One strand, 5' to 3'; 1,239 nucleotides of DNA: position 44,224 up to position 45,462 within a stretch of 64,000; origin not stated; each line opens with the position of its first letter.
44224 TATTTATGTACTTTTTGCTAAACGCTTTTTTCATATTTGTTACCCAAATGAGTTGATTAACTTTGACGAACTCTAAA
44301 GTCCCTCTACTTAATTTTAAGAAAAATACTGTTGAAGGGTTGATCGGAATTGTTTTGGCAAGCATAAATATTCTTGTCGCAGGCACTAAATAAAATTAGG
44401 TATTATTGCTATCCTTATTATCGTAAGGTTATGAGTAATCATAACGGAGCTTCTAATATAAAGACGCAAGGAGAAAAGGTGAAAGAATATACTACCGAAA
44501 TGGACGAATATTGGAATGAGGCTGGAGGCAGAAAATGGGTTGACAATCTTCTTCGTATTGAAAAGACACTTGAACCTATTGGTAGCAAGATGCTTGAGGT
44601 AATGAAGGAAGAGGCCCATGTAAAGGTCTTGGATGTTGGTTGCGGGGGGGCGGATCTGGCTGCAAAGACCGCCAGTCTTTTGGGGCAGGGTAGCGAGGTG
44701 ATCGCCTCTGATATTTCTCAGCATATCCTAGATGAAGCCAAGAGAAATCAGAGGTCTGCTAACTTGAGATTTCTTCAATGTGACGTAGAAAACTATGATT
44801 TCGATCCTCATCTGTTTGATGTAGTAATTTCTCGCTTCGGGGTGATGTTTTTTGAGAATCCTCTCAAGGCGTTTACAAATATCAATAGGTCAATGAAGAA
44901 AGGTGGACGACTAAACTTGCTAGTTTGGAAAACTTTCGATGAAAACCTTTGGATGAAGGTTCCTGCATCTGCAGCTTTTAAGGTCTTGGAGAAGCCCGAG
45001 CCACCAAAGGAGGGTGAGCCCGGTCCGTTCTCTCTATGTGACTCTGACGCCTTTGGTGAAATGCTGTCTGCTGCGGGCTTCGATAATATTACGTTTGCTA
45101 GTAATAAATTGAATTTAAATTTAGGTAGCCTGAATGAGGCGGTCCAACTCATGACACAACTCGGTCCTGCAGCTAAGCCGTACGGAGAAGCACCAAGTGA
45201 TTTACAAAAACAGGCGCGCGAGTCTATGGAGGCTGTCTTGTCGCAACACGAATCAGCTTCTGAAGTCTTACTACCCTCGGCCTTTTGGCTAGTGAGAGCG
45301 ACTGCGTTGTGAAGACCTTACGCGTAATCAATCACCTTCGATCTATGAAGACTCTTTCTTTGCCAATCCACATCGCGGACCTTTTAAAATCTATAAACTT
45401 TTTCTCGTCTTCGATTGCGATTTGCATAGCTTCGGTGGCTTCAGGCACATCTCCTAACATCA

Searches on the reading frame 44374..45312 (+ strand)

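Call 72: search_protein_families(library=pfam, proteins=[window:44374-45312:+], max_evalue=0.00001)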
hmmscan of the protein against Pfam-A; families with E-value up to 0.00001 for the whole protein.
window:44374-45312:+ (312 aa): 6 families
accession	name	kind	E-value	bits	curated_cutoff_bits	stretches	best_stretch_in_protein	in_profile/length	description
PF08241.18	Methyltransf_11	-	1.1e-17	64.9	21.2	1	86-180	1-93/95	Methyltransferase domain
PF13649.12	Methyltransf_25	-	2e-17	64.1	27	1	85-178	1-97/97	Methyltransferase domain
PF13847.12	Methyltransf_31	-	2.6e-16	60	27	1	81-180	3-107/145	Methyltransferase domain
PF01209.24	Ubie_methyltran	-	1.6e-15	57.6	20.1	1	73-184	39-153/233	ubiE/COQ5 methyltransferase family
PF08242.18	Methyltransf_12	-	2e-11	44.9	30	1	86-180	1-98/98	Methyltransferase domain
PF13489.12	Methyltransf_23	-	6.5e-09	36.2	27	1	70-239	24-162/164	Methyltransferase domain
